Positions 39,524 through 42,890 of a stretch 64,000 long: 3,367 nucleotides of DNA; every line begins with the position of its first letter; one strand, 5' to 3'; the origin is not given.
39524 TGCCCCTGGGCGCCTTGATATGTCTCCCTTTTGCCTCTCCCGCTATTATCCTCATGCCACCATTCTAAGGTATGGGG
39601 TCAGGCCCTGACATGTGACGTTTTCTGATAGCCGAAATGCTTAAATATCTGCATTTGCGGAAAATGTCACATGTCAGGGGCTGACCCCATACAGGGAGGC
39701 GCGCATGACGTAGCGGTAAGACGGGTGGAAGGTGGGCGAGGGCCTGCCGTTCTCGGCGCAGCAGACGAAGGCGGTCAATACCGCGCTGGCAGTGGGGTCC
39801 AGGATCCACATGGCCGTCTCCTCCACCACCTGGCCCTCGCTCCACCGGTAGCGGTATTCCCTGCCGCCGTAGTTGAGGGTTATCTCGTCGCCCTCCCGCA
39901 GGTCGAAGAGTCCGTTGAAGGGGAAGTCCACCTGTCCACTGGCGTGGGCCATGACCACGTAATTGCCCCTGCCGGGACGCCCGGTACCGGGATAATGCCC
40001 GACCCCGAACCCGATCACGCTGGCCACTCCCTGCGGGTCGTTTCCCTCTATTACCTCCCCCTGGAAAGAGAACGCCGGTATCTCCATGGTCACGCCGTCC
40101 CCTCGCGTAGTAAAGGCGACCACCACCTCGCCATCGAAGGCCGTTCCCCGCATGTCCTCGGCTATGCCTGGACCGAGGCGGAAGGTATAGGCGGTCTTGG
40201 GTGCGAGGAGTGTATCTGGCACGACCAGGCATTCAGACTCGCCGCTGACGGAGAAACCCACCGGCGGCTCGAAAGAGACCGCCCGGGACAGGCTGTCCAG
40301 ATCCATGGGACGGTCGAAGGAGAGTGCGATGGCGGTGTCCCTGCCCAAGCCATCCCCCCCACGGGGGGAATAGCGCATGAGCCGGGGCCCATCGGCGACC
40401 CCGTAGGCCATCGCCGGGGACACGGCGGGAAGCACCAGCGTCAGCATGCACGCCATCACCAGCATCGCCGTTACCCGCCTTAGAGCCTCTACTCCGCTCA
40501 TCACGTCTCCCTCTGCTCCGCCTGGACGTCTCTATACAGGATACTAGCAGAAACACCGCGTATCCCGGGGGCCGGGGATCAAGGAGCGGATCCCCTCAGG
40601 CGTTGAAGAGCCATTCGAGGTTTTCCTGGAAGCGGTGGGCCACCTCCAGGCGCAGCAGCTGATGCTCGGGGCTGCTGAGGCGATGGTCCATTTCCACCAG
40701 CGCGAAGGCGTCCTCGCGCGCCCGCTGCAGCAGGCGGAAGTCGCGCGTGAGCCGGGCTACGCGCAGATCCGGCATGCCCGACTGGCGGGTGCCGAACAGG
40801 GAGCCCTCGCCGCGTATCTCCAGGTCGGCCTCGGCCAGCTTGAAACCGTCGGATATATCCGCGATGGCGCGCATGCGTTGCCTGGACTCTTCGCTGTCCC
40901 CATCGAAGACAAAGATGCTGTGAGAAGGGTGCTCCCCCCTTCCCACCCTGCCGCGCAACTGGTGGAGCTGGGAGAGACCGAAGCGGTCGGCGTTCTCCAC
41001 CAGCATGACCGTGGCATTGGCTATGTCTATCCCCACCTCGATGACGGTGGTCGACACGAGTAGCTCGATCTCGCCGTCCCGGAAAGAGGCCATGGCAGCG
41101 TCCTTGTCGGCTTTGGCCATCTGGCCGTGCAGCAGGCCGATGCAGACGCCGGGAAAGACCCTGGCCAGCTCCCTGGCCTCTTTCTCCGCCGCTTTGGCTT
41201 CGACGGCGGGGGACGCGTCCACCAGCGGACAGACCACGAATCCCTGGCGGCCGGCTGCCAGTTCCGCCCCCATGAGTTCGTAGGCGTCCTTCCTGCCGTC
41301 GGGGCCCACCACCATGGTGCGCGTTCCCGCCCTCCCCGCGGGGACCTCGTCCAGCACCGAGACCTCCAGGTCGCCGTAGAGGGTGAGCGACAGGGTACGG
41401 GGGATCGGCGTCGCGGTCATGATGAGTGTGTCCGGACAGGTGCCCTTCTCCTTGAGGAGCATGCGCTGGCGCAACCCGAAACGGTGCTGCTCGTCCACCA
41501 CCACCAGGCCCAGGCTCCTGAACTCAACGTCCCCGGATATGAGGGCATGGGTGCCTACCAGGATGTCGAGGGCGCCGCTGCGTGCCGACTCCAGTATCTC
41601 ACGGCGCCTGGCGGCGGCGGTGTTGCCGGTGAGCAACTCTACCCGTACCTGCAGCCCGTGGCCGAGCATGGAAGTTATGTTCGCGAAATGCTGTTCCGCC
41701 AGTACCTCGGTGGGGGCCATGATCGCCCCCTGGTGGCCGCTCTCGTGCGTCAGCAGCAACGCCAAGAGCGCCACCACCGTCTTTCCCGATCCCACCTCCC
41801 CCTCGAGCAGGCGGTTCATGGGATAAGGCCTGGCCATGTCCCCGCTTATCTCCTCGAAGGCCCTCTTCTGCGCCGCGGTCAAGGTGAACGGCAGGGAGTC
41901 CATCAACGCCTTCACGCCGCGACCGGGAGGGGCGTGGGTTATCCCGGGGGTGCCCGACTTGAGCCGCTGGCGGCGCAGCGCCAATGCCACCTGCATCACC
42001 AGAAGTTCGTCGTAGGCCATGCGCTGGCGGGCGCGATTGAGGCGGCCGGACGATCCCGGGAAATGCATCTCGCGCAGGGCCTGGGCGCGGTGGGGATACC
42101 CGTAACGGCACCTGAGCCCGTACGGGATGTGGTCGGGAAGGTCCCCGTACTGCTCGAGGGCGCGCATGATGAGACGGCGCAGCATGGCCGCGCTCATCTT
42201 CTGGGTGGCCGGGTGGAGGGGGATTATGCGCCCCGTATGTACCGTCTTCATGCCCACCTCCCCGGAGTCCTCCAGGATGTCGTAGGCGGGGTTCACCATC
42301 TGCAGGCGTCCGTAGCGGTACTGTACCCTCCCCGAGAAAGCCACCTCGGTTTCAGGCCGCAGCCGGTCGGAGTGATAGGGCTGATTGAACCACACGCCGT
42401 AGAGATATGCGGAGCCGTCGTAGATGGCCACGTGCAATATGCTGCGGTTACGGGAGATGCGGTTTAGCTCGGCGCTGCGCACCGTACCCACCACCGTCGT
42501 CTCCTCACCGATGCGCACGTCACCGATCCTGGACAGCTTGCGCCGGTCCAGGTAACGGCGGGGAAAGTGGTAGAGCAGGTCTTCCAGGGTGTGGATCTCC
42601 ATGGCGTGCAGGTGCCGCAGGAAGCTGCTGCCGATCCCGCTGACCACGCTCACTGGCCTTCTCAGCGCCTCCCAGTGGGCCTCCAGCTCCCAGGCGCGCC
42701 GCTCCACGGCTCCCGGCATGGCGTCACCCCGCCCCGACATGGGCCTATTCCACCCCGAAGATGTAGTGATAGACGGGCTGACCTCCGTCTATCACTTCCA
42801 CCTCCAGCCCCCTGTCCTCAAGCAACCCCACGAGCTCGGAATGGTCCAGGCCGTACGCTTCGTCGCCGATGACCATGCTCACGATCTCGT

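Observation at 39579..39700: Exceptional 100-bp palindrome between sortase-like gene and rsmD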

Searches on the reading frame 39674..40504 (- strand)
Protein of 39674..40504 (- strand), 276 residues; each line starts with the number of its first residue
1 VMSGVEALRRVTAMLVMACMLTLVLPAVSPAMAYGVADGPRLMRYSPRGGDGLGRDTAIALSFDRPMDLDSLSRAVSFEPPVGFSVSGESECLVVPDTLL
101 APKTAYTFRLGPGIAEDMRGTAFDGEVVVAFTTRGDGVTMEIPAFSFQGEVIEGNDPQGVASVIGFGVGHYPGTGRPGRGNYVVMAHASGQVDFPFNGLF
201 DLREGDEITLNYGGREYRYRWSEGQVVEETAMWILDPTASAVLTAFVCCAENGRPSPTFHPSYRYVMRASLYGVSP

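Call 11: search_protein_families(library=pfam, proteins=[window:39674-40504:-])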
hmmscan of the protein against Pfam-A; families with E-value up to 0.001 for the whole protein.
window:39674-40504:- (276 aa): 2 families
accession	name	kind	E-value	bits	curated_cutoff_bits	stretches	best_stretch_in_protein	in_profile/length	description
PF04203.18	Sortase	-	3.4e-16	59.6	26.6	1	140-271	1-124/125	Sortase domain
PF13205.12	Big_5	-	1.3e-08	35.9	23.6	1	40-133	5-105/105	Bacterial Ig-like domain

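Call 12: find_encoding_contigs(protein=window:39674-40504:-, flank=3000, max_places=10)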
Protein window:39674-40504:- (276 aa): no gene with exactly this product is on record in the collection.

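Call 25: find_homologous_proteins(query=window:39674-40504:-)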
Query window:39674-40504:- (276 aa): 61 proteins with E <= 0.001 among 2373 candidates.
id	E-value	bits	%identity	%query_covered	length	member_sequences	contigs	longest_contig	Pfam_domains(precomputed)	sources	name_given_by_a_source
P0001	6.4e-182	621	100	100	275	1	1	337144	PF13205.13,PF04203.19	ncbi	ncbi:MAG: sortase [Actinomycetota bacterium]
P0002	1.4e-134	466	73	100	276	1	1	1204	PF13205.13,PF04203.19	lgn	-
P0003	1.9e-134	466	77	92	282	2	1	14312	PF13205.13,PF04203.19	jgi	-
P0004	2.4e-134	465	74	100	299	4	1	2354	PF13205.13,PF04203.19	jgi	jgi:LPXTG-site transpeptidase (sortase) family protein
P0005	4.9e-133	461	85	85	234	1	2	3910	PF13205.13,PF04203.19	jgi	jgi:sortase (surface protein transpeptidase)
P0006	6.5e-131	454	74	89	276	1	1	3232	PF13205.13,PF04203.19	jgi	jgi:hypothetical protein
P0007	1.3e-130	453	70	100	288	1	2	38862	PF13205.13,PF04203.19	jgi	jgi:hypothetical protein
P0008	2.7e-127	442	70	100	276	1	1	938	PF13205.13,PF04203.19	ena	-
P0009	3.9e-123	428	74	86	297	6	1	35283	PF13205.13,PF04203.19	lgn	-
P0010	2.1e-120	419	72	95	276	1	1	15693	PF13205.13,PF04203.19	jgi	jgi:hypothetical protein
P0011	1.8e-118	413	70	93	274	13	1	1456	PF13205.13,PF04203.19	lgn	-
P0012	8.8e-118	411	71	95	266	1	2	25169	PF04203.19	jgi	-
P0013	1.8e-117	410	67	96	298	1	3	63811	PF04203.19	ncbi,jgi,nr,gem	ncbi:MAG: sortase [Actinobacteria bacterium]|jgi:hypothetical protein|nr:MAG: sortase [Actinomycetot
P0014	5.0e-117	408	72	86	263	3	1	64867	PF13205.13,PF04203.19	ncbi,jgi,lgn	-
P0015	5.0e-117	408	70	94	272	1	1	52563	PF13205.13,PF04203.19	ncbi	-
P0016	5.8e-117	408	68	97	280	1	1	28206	PF13205.13,PF04203.19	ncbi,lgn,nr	ncbi:MAG: sortase [Actinobacteria bacterium]|nr:sortase [Actinomycetota bacterium]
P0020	5.8e-115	402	74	86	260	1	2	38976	PF13205.13,PF04203.19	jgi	-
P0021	7.3e-113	395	70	86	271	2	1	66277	PF13205.13,PF04203.19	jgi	jgi:hypothetical protein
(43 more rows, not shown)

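Call 26: find_encoding_contigs(protein=P0003, flank=2500, max_places=2)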
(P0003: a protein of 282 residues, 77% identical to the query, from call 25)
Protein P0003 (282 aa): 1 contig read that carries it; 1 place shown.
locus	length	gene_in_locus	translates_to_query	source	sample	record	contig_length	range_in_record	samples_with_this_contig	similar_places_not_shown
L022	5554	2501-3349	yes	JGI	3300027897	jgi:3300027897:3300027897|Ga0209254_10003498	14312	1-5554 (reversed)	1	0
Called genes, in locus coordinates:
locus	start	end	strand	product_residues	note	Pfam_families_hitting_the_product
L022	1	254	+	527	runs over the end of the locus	PF02734:Dak2, PF21645:FakA-like_M, PF13684:FakA-like_C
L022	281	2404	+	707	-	PF17191:RecG_wedge, PF01336:tRNA_anti-codon (weak), PF00270:DEAD, PF04851:ResIII, PF00271:Helicase_C, PF19833:RecG_dom3_C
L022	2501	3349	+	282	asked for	PF13205:Big_5 (weak), PF04203:Sortase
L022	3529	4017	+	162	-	PF03602:Cons_hypoth95, PF05175:MTS (weak)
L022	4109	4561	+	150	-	PF01467:CTP_transf_like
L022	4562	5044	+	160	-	-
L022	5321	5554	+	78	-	?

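Call 27: find_encoding_contigs(protein=P0009, flank=2500, max_places=2)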
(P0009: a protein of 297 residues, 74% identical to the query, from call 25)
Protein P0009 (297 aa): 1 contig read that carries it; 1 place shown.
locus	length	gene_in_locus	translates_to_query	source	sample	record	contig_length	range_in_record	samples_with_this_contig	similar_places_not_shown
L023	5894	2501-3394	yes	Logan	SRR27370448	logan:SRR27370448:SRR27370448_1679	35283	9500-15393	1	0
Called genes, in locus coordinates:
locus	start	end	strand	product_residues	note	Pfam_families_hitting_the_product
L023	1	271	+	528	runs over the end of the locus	PF02734:Dak2, PF21645:FakA-like_M, PF13684:FakA-like_C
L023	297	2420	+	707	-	PF17191:RecG_wedge, PF01336:tRNA_anti-codon (weak), PF00270:DEAD, PF04851:ResIII, PF00271:Helicase_C, PF19833:RecG_dom3_C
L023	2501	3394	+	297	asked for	PF13205:Big_5 (weak), PF04203:Sortase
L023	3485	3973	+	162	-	PF03602:Cons_hypoth95, PF05175:MTS, PF13847:Methyltransf_31 (weak)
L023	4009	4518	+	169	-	PF01467:CTP_transf_like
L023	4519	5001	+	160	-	-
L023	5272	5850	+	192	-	PF02620:YceD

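Call 28: find_encoding_contigs(protein=P0007, flank=2500, max_places=2)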
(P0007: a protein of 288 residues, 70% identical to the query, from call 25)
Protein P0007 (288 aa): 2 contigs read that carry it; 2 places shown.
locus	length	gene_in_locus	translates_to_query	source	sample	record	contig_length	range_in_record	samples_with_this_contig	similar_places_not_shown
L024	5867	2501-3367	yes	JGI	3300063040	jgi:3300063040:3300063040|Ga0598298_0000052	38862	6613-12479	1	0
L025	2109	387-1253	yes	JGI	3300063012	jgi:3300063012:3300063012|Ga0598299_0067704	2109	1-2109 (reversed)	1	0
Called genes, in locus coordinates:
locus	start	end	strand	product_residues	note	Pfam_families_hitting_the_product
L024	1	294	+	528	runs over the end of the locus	PF02734:Dak2, PF21645:FakA-like_M, PF13684:FakA-like_C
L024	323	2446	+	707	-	PF17191:RecG_wedge, PF01336:tRNA_anti-codon, PF00270:DEAD, PF04851:ResIII, PF00271:Helicase_C, PF22590:Cas3-like_C_2 (weak), PF19833:RecG_dom3_C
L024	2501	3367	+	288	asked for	PF13205:Big_5 (weak), PF04203:Sortase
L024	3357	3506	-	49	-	-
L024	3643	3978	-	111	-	-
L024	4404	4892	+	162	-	PF03602:Cons_hypoth95, PF05175:MTS (weak)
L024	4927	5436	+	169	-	PF01467:CTP_transf_like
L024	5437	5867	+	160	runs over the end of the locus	-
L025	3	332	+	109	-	?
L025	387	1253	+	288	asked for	PF13205:Big_5 (weak), PF04203:Sortase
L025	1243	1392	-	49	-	-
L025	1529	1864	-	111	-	-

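Call 29: find_encoding_contigs(protein=P0014, flank=2500, max_places=2)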
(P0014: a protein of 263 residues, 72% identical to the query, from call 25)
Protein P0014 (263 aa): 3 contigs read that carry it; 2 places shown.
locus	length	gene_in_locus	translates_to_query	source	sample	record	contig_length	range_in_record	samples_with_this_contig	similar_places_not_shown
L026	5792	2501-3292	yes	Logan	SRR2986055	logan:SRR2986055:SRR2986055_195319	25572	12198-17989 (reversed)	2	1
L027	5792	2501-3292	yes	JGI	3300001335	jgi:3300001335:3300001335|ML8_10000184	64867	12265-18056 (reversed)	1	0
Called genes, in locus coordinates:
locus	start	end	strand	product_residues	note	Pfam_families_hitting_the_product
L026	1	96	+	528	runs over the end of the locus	PF02734:Dak2, PF21645:FakA-like_M, PF13684:FakA-like_C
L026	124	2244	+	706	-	PF17191:RecG_wedge, PF01336:tRNA_anti-codon (weak), PF00270:DEAD, PF04851:ResIII, PF00271:Helicase_C, PF19833:RecG_dom3_C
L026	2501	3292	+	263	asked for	PF13205:Big_5, PF04203:Sortase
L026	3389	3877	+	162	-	PF03602:Cons_hypoth95, PF05175:MTS (weak)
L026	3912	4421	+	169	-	PF01467:CTP_transf_like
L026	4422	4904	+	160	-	-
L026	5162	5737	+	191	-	PF02620:YceD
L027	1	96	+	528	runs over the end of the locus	PF02734:Dak2, PF21645:FakA-like_M, PF13684:FakA-like_C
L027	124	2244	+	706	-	PF17191:RecG_wedge, PF01336:tRNA_anti-codon (weak), PF00270:DEAD, PF04851:ResIII, PF00271:Helicase_C, PF19833:RecG_dom3_C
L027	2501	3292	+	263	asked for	PF13205:Big_5, PF04203:Sortase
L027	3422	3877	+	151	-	PF03602:Cons_hypoth95, PF05175:MTS (weak)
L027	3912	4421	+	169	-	PF01467:CTP_transf_like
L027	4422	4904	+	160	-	-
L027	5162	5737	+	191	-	PF02620:YceD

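Call 33: search_protein_families(library=pfam, proteins=[L024:3357-3506:-, L024:3643-3978:-], max_evalue=0.01)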
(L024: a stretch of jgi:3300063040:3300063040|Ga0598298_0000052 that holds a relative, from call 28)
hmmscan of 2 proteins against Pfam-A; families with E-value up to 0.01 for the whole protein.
L024:3357-3506:- (49 aa): 0 families

L024:3643-3978:- (111 aa): 1 family
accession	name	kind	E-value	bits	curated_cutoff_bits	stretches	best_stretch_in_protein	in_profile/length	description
PF18986.5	DUF5719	-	0.00033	20.3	26.2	1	9-83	51-128/319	Family of unknown function (DUF5719)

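Call 41: find_encoding_contigs(protein=P0020, flank=2500, max_places=1)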
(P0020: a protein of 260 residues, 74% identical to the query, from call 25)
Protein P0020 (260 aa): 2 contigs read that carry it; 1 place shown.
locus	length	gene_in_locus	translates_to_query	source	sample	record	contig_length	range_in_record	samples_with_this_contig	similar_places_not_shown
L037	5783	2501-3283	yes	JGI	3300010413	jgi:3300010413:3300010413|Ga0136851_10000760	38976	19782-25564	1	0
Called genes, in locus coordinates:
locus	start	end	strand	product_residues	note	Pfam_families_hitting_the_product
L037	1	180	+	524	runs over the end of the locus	PF02734:Dak2, PF21645:FakA-like_M, PF13684:FakA-like_C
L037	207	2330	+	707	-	PF17191:RecG_wedge, PF01336:tRNA_anti-codon (weak), PF00270:DEAD, PF04851:ResIII (weak), PF00271:Helicase_C, PF19833:RecG_dom3_C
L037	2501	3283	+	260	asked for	PF13205:Big_5, PF04203:Sortase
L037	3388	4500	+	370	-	PF03602:Cons_hypoth95, PF05175:MTS (weak), PF01467:CTP_transf_like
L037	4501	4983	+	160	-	PF28068:Scy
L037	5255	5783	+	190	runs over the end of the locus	PF02620:YceD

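Call 42: find_encoding_contigs(protein=P0010, flank=2500, max_places=1)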
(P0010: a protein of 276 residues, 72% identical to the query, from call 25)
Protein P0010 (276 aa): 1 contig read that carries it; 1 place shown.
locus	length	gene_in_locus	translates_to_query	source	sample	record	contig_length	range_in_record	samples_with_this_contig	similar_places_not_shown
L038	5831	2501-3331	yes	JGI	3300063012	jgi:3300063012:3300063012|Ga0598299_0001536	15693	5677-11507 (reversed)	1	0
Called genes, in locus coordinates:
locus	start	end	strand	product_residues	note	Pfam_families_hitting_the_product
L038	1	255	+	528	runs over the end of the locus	PF02734:Dak2, PF21645:FakA-like_M, PF13684:FakA-like_C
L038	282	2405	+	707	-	PF17191:RecG_wedge, PF01336:tRNA_anti-codon, PF00270:DEAD, PF04851:ResIII (weak), PF00271:Helicase_C, PF19833:RecG_dom3_C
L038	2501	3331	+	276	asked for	PF13205:Big_5 (weak), PF04203:Sortase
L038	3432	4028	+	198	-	PF03602:Cons_hypoth95, PF05175:MTS (faint)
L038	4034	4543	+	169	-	PF01467:CTP_transf_like, PF08218:Citrate_ly_lig (faint)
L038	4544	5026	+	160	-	PF28068:Scy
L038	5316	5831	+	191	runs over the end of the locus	PF02620:YceD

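Call 43: find_encoding_contigs(protein=P0012, flank=2500, max_places=1)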
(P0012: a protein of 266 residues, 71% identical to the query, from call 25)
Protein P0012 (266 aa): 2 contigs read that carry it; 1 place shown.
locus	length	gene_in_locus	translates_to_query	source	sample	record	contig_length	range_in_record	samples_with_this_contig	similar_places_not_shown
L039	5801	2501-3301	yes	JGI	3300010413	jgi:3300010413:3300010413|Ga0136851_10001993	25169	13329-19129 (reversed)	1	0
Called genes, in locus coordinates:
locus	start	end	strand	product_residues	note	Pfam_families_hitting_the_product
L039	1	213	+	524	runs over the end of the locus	PF02734:Dak2, PF21645:FakA-like_M, PF13684:FakA-like_C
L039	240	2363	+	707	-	PF17191:RecG_wedge, PF01336:tRNA_anti-codon, PF00270:DEAD, PF04851:ResIII, PF00271:Helicase_C, PF19833:RecG_dom3_C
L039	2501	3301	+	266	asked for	PF04203:Sortase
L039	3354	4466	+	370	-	PF03602:Cons_hypoth95, PF05175:MTS (faint), PF01467:CTP_transf_like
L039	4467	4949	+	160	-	PF28068:Scy (weak)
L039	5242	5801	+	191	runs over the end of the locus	PF02620:YceD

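Call 49: find_encoding_contigs(protein=P0021, flank=2500, max_places=1)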
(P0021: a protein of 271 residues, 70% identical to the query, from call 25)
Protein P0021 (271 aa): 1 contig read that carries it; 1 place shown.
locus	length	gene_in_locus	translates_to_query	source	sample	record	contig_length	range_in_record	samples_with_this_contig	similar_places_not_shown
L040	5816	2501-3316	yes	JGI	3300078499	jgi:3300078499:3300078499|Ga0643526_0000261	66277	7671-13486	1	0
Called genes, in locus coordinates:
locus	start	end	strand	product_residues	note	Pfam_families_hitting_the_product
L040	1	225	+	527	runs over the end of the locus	PF02734:Dak2, PF21645:FakA-like_M, PF13684:FakA-like_C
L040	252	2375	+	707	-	PF17191:RecG_wedge, PF01336:tRNA_anti-codon (weak), PF00270:DEAD, PF04851:ResIII, PF00271:Helicase_C, PF19833:RecG_dom3_C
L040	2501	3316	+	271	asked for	PF13205:Big_5 (weak), PF04203:Sortase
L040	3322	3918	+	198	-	PF03602:Cons_hypoth95, PF05175:MTS (weak)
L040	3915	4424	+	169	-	PF01467:CTP_transf_like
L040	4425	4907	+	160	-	PF28068:Scy (weak)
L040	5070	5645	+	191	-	PF02620:YceD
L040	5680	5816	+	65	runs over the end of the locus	-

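Call 50: find_encoding_contigs(protein=P0015, flank=2500, max_places=1)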
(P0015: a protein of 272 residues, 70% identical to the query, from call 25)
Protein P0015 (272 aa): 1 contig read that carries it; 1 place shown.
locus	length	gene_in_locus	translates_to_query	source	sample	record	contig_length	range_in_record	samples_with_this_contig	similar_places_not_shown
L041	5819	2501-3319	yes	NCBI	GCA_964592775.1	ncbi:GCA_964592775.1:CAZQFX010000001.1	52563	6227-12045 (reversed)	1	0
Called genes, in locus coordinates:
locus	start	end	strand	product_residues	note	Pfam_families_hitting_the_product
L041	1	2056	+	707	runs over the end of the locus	PF17191:RecG_wedge, PF01336:tRNA_anti-codon (weak), PF00270:DEAD, PF04851:ResIII, PF00271:Helicase_C, PF19833:RecG_dom3_C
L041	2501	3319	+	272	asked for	PF13205:Big_5 (weak), PF04203:Sortase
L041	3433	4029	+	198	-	PF03602:Cons_hypoth95, PF05175:MTS (weak)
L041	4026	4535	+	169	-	PF01467:CTP_transf_like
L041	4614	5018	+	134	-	-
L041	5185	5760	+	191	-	PF02620:YceD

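Call 51: find_encoding_contigs(protein=P0016, flank=2500, max_places=1)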
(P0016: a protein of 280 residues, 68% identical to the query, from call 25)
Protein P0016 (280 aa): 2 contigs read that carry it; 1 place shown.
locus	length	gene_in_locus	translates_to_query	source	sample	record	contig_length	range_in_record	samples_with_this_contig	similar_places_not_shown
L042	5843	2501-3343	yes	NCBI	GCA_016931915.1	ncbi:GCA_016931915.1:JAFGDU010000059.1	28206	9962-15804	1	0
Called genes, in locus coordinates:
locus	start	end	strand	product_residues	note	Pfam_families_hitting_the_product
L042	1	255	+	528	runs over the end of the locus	PF02734:Dak2, PF21645:FakA-like_M, PF13684:FakA-like_C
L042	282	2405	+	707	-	PF17191:RecG_wedge, PF01336:tRNA_anti-codon (weak), PF00270:DEAD, PF04851:ResIII (weak), PF00271:Helicase_C, PF19833:RecG_dom3_C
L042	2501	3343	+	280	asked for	PF13205:Big_5 (weak), PF04203:Sortase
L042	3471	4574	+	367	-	PF03602:Cons_hypoth95, PF05175:MTS, PF13847:Methyltransf_31 (weak), PF13578:Methyltransf_24 (faint), PF01467:CTP_transf_like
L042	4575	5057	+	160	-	PF28068:Scy (weak)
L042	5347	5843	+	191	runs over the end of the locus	PF02620:YceD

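Call 56: find_encoding_contigs(protein=P0005, flank=3500, max_places=2)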
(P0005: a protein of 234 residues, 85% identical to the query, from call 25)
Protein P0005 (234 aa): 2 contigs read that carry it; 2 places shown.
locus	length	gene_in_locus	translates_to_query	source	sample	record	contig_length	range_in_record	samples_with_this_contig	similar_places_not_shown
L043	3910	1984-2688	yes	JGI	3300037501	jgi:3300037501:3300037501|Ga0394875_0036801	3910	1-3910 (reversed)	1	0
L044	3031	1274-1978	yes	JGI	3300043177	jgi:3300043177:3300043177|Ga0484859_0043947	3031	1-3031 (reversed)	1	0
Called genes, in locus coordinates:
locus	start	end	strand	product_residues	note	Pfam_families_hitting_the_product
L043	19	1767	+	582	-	PF00270:DEAD, PF04851:ResIII, PF00271:Helicase_C, PF19833:RecG_dom3_C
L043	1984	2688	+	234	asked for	PF13205:Big_5 (weak), PF04203:Sortase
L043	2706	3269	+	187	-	PF03602:Cons_hypoth95, PF05175:MTS (weak)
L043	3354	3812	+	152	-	PF01467:CTP_transf_like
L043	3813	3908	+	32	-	?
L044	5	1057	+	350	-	PF00270:DEAD (weak), PF00271:Helicase_C, PF19833:RecG_dom3_C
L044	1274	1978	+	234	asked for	PF13205:Big_5 (weak), PF04203:Sortase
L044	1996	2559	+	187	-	PF03602:Cons_hypoth95, PF05175:MTS (weak)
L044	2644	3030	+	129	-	?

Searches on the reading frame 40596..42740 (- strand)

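Call 11: search_protein_families(library=pfam, proteins=[window:40596-42740:-])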
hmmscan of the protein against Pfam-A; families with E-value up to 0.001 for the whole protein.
window:40596-42740:- (714 aa): 7 families
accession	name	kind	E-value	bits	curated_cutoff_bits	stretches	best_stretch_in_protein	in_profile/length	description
PF17191.10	RecG_wedge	-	5.9e-25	88.2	23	1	33-195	5-159/162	RecG wedge domain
PF00271.37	Helicase_C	-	1.3e-23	83.8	23.5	2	495-601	13-108/110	Helicase conserved C-terminal domain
PF00270.35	DEAD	-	1.1e-22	81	26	1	288-449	1-163/167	DEAD/DEAH box helicase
PF19833.4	RecG_dom3_C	-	2.5e-17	63.1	26.8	1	630-710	2-83/87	ATP-dependent DNA helicase RecG, domain 3, C-terminal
PF04851.21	ResIII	-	4e-08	33.8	22.5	1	286-445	3-162/164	Type III restriction enzyme, res subunit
PF01336.31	tRNA_anti-codon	-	4.5e-07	30.2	27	1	82-155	2-74/75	OB-fold nucleic acid binding domain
PF22590.2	Cas3-like_C_2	-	0.00054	20.6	27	0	521-602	18-104/106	CRISPR-associated nuclease/helicase Cas3, C-terminal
